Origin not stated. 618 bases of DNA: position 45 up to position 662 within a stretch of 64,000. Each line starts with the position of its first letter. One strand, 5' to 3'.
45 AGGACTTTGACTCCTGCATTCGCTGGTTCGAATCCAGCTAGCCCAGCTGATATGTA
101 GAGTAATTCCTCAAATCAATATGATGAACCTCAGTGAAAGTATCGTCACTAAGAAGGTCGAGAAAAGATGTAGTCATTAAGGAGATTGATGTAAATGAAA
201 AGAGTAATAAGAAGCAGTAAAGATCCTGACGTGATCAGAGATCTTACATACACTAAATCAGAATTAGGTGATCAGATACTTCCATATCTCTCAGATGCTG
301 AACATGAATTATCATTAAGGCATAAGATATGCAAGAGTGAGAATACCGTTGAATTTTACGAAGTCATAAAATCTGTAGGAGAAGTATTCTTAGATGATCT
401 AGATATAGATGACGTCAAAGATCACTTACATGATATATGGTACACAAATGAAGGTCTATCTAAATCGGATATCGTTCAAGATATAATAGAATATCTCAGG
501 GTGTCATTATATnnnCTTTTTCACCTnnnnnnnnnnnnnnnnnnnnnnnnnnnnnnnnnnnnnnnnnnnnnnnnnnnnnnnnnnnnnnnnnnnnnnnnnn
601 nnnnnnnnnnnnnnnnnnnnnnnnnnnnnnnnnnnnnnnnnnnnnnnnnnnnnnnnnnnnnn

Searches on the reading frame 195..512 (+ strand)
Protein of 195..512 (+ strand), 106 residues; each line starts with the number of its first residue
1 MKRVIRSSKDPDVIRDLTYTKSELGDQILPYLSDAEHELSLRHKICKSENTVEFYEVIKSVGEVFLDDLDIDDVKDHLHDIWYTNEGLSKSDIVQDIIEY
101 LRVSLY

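Call 43: find_encoding_contigs(protein=window:195-512:+, flank=10000, max_places=3)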
Protein window:195-512:+ (106 aa): 5 contigs read that carry it; 3 places shown.
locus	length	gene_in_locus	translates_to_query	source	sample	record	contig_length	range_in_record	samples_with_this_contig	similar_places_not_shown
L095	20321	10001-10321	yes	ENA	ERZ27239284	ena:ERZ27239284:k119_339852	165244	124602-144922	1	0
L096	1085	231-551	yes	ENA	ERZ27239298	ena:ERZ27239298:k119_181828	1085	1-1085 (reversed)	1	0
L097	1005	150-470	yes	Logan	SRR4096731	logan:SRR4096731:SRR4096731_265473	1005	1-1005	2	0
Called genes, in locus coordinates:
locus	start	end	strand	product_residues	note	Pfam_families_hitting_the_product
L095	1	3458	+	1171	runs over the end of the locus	PF13489:Methyltransf_23 (weak)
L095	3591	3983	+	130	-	-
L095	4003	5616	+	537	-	PF00580:UvrD-helicase, PF13245:AAA_19, PF01443:Viral_helicase1 (faint), PF13361:UvrD_C, PF13538:UvrD_C_2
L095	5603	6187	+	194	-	PF04542:Sigma70_r2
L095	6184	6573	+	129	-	-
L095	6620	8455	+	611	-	PF02463:SMC_N (weak), PF13166:AAA_13 (faint), PF13175:AAA_15 (faint), PF13476:AAA_23 (weak), PF13304:AAA_21 (faint), PF12325:TMF_TATA_bd (weak)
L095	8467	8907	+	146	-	PF00575:S1 (weak)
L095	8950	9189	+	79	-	-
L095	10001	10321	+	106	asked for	-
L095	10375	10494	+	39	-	-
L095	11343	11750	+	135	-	-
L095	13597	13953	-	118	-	-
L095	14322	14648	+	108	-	-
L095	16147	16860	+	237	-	-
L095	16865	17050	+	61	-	-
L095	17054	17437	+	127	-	-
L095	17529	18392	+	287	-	-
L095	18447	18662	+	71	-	-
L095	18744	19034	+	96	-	-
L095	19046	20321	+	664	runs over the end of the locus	PF01653:DNA_ligase_aden, PF03120:OB_DNA_ligase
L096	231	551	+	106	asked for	-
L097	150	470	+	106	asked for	-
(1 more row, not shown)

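Call 54: search_protein_families(library=pfam, max_evalue=0.01, proteins=[L095:3591-3980:+, L095:6184-6570:+])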
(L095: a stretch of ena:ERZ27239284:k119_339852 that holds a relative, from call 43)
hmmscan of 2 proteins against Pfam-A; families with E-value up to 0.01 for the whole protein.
L095:3591-3980:+ (130 aa): 0 families

L095:6184-6570:+ (129 aa): 0 families
